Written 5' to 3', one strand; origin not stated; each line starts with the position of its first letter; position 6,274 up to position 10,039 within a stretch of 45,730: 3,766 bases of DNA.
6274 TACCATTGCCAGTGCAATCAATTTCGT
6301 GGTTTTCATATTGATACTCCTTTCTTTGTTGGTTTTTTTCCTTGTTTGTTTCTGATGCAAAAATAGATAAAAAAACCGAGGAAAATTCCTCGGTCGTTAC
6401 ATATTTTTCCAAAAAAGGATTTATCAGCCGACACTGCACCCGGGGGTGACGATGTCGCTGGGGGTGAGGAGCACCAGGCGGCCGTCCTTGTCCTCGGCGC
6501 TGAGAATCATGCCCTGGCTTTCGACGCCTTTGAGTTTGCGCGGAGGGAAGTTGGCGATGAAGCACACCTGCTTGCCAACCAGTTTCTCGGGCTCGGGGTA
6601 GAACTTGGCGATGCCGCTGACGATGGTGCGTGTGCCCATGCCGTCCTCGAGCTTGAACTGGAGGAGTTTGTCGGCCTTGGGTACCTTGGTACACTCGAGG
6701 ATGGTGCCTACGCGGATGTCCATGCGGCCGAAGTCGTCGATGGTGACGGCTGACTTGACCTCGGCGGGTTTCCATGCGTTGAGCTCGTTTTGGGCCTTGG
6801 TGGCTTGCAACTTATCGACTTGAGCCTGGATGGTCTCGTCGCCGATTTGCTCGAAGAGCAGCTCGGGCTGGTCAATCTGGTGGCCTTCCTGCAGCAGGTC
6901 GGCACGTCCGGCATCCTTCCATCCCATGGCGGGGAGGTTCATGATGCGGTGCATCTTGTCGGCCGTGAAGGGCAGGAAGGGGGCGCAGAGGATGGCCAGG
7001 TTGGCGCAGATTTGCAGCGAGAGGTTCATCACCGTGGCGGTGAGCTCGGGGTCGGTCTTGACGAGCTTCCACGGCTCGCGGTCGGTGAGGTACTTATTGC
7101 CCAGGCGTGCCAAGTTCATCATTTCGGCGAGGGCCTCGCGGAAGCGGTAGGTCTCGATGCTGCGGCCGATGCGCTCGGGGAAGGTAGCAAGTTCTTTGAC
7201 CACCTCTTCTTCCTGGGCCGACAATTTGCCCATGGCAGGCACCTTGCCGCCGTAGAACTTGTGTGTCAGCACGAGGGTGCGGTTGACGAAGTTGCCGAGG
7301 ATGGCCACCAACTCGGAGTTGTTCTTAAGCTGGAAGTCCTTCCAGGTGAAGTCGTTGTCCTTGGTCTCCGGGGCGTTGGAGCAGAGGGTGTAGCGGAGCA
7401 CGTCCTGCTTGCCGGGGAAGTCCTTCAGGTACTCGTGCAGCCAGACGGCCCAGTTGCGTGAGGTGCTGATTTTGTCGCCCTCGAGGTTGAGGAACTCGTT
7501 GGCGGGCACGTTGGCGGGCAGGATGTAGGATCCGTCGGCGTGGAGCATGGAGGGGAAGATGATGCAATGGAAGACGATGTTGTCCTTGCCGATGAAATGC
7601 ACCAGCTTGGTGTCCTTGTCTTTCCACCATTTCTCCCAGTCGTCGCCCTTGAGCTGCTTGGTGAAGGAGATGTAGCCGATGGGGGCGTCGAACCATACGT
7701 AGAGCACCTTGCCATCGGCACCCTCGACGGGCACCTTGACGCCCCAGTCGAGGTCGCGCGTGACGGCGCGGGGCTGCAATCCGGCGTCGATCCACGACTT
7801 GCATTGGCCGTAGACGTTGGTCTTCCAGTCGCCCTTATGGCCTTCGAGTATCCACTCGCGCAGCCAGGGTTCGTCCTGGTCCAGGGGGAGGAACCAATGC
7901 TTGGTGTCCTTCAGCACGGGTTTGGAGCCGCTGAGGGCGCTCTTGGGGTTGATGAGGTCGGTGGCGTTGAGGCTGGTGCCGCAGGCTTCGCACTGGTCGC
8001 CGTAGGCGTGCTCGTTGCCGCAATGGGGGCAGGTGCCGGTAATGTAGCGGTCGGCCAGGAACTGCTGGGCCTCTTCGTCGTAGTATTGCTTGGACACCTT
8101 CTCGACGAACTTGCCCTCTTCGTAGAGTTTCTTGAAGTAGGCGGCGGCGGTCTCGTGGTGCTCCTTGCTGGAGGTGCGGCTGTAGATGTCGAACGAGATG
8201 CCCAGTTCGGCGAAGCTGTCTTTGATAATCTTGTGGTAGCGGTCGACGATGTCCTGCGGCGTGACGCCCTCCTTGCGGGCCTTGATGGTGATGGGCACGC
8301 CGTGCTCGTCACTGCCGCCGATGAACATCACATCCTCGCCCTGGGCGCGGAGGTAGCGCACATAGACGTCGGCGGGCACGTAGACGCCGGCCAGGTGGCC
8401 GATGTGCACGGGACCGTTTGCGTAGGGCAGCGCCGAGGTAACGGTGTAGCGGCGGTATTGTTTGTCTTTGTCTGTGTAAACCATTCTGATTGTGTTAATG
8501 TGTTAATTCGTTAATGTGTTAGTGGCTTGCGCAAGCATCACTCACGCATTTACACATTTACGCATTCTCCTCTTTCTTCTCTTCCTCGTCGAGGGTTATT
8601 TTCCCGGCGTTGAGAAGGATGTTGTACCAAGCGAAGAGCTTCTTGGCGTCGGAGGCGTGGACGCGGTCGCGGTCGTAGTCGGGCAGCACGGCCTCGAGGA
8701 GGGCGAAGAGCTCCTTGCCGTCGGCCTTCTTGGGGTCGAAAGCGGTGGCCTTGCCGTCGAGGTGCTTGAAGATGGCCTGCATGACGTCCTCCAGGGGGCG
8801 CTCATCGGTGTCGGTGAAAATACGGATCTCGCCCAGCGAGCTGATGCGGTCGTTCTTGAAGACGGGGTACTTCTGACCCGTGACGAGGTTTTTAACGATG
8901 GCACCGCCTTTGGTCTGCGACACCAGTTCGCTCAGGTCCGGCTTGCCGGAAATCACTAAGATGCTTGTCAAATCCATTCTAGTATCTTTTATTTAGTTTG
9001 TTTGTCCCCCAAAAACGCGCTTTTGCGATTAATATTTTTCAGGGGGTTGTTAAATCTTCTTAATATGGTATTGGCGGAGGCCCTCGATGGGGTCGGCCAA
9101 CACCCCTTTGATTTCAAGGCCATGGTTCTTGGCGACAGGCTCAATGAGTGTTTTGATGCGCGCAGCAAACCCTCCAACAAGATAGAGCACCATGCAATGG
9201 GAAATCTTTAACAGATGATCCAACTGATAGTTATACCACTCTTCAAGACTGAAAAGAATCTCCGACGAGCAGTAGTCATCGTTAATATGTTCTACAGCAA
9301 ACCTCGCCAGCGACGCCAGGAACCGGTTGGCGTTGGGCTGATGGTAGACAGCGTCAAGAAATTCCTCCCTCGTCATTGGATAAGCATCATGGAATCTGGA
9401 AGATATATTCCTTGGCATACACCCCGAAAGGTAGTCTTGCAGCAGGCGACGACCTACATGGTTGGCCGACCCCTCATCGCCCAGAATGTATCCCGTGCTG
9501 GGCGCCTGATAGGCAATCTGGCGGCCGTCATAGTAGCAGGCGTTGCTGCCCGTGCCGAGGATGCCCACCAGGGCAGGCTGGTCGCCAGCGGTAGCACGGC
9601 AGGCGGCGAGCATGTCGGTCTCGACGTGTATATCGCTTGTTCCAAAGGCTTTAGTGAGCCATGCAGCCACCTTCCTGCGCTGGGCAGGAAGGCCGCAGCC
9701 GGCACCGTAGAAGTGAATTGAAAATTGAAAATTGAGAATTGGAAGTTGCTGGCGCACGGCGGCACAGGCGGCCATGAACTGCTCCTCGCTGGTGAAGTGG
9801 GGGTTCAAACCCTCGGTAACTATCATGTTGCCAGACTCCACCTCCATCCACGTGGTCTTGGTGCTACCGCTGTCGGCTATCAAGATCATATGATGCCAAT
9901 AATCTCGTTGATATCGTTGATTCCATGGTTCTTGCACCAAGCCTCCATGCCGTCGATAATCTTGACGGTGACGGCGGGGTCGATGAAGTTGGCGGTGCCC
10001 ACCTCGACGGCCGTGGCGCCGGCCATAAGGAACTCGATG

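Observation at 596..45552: Family overview: about 35-nt modules of five degenerate heptamers, almost C-free on one strand, scattered through the window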

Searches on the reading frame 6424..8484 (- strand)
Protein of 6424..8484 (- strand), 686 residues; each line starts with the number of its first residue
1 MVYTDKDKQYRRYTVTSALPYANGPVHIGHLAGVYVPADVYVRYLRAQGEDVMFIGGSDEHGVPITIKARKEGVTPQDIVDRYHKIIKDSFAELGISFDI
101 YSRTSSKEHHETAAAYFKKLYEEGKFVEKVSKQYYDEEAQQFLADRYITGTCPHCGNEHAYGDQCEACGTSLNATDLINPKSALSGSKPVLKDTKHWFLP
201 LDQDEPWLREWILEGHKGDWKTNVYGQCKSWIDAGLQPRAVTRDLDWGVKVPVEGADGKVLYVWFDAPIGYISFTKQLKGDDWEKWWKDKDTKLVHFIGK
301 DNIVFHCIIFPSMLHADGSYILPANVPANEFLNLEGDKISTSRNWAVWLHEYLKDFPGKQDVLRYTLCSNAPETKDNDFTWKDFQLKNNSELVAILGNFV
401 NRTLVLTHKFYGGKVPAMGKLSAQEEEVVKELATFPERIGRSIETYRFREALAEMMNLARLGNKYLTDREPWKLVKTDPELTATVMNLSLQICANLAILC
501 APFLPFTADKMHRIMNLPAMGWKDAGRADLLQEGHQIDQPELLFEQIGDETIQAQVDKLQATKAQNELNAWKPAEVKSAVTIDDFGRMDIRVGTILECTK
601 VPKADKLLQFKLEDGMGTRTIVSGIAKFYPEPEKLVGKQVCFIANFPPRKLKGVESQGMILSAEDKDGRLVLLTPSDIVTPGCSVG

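Call 6: search_protein_families(library=pfam, proteins=[window:6424-8484:-])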
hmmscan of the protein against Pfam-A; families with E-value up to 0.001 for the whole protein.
window:6424-8484:- (686 aa): 6 families
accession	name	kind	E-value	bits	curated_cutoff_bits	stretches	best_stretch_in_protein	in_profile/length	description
PF09334.17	tRNA-synt_1g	-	3.1e-159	530.4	20.1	1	14-404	2-391/391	tRNA synthetases class I (M)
PF01588.26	tRNA_bind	-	1.1e-27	96.4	27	1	590-682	1-94/96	Putative tRNA binding domain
PF19303.5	Anticodon_3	-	1.1e-25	90.8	23.5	1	415-561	1-149/152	Anticodon binding domain of methionyl tRNA ligase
PF00133.28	tRNA-synt_1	-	1e-15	57.9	22.7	1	5-253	17-245/414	tRNA synthetases class I (I, L, M and V)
PF08264.19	Anticodon_1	-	6.3e-08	33.1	25.1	1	427-533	3-89/148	Anticodon-binding domain of tRNA ligase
PF01406.26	tRNA-synt_1e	-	2.5e-05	24.2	27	0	25-138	22-134/301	tRNA synthetases class I (C) catalytic domain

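Call 7: find_encoding_contigs(protein=window:6424-8484:-, flank=10000, max_places=6)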
Protein window:6424-8484:- (686 aa): 4 contigs read that carry it; 3 places shown.
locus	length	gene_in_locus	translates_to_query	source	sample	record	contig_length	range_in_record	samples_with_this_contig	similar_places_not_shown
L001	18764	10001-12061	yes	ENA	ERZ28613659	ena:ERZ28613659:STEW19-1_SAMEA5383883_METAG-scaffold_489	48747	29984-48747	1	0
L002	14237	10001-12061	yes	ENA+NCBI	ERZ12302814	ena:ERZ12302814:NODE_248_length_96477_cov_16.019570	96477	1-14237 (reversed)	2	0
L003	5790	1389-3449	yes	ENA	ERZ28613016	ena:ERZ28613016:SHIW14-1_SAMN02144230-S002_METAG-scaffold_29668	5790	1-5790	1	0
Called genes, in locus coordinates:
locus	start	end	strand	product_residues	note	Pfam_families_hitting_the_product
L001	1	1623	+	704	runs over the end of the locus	PF13623:SurA_N_2, PF13624:SurA_N_3, PF13145:Rotamase_2 (weak), PF13616:Rotamase_3, PF00639:Rotamase (weak)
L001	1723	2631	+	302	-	PF01551:Peptidase_M23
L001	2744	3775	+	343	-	PF02670:DXP_reductoisom, PF08436:DXP_redisom_C, PF13288:DXPR_C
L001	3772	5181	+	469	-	PF02163:Peptidase_M50, PF00595:PDZ (faint), PF14685:PDZ_Tricorn (faint), PF13180:PDZ_2 (weak), PF17820:PDZ_6 (weak)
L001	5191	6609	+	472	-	PF03739:LptF_LptG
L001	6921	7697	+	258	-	PF00175:NAD_binding_1 (faint), PF10418:DHODB_Fe-S_bind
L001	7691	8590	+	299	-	PF01180:DHO_dh, PF00977:His_biosynth (faint), PF01207:Dus (weak), PF03060:NMO (weak)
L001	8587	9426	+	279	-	PF01869:BcrAD_BadFG (weak)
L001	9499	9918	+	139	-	PF18347:DUF5606, PF21186:DUF6852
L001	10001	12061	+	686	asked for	PF00133:tRNA-synt_1, PF09334:tRNA-synt_1g, PF08264:Anticodon_1, PF19303:Anticodon_3, PF01588:tRNA_bind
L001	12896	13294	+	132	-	-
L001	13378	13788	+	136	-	PF13279:4HBT_2, PF03061:4HBT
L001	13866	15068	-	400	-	PF00155:Aminotran_1_2, PF00266:Aminotran_5 (weak), PF01053:Cys_Met_Meta_PP (weak), PF01041:DegT_DnrJ_EryC1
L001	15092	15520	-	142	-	PF04138:GtrA_DPMS_TM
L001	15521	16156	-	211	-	-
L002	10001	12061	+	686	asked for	PF00133:tRNA-synt_1, PF09334:tRNA-synt_1g, PF08264:Anticodon_1, PF19303:Anticodon_3, PF01588:tRNA_bind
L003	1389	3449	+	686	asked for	PF00133:tRNA-synt_1, PF09334:tRNA-synt_1g, PF08264:Anticodon_1, PF19303:Anticodon_3, PF01588:tRNA_bind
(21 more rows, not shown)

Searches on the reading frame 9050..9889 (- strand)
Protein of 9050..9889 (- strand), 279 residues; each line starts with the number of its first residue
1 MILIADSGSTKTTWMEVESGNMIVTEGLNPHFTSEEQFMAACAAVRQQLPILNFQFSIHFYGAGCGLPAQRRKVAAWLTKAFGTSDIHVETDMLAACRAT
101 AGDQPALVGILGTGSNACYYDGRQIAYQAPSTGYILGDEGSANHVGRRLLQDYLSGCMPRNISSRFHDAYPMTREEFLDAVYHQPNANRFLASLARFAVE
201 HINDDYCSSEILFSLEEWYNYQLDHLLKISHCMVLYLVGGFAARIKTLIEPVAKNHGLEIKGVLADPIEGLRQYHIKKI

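Call 34: find_related_loci(query=window:9050-9889:-, collection=metagenome_contigs, flank=10000)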
Query window:9050-9889:- (279 aa) in metagenome_contigs; peptide patterns used: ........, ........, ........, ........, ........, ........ (x = any residue, [..] = any of these).
179 stretches matched a pattern; 35 encode a relative of the query (tblastn E <= 1e-3); 35 distinct loci.
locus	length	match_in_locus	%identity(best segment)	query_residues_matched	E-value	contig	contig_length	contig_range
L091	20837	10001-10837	98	1-279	0e+0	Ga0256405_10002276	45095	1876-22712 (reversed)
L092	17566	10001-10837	92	1-279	4e-179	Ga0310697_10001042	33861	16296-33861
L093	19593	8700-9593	86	1-279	9e-173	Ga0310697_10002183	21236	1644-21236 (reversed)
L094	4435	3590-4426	85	1-279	2e-170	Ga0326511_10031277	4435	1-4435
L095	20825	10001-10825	76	1-275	2e-146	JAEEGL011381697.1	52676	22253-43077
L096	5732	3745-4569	75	1-275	4e-141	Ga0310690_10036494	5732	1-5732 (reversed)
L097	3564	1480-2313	73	1-278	3e-144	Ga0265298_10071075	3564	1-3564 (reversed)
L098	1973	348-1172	75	1-275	6e-150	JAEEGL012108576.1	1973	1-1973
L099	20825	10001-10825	74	1-275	3e-139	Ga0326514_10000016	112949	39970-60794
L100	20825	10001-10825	74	1-275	6e-139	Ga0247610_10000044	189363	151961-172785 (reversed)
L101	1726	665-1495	74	1-277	4e-149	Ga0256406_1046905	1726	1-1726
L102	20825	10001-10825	72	1-275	5e-137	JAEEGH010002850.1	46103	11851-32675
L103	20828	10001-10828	71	1-275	4e-135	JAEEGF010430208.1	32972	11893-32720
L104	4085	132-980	65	1-275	7e-125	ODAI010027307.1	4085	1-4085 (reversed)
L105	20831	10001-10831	65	1-278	4e-123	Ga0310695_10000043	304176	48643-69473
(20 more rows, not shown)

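Call 60: search_solved_structures(query=window:9050-9889:-, max_evalue=0.001, show_alignments=2)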
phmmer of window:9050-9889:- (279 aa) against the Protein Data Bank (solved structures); distinct sequences matched with E-value up to 0.001: 7.
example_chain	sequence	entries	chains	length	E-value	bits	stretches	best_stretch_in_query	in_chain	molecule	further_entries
1zxo_A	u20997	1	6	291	7.5e-49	169.6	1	1-276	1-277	conserved hypothetical protein Q8A1P1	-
8oqw_A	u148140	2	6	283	4.7e-47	163.7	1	1-275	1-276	ATPase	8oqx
8ow9_B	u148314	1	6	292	1.5e-46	162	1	2-275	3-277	Putative novel MurNAc kinase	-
8oqk_A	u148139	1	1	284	2.8e-44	154.6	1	1-276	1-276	N-acetylglucosamine kinase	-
8ow7_A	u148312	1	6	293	5.4e-44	153.7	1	3-276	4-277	N-acetylglucosamine kinase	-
1zbs_A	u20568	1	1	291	2.2e-43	151.7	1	1-275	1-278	hypothetical protein PG1100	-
2e2n_A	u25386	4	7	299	0.00032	23.2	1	89-155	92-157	HEXOKINASE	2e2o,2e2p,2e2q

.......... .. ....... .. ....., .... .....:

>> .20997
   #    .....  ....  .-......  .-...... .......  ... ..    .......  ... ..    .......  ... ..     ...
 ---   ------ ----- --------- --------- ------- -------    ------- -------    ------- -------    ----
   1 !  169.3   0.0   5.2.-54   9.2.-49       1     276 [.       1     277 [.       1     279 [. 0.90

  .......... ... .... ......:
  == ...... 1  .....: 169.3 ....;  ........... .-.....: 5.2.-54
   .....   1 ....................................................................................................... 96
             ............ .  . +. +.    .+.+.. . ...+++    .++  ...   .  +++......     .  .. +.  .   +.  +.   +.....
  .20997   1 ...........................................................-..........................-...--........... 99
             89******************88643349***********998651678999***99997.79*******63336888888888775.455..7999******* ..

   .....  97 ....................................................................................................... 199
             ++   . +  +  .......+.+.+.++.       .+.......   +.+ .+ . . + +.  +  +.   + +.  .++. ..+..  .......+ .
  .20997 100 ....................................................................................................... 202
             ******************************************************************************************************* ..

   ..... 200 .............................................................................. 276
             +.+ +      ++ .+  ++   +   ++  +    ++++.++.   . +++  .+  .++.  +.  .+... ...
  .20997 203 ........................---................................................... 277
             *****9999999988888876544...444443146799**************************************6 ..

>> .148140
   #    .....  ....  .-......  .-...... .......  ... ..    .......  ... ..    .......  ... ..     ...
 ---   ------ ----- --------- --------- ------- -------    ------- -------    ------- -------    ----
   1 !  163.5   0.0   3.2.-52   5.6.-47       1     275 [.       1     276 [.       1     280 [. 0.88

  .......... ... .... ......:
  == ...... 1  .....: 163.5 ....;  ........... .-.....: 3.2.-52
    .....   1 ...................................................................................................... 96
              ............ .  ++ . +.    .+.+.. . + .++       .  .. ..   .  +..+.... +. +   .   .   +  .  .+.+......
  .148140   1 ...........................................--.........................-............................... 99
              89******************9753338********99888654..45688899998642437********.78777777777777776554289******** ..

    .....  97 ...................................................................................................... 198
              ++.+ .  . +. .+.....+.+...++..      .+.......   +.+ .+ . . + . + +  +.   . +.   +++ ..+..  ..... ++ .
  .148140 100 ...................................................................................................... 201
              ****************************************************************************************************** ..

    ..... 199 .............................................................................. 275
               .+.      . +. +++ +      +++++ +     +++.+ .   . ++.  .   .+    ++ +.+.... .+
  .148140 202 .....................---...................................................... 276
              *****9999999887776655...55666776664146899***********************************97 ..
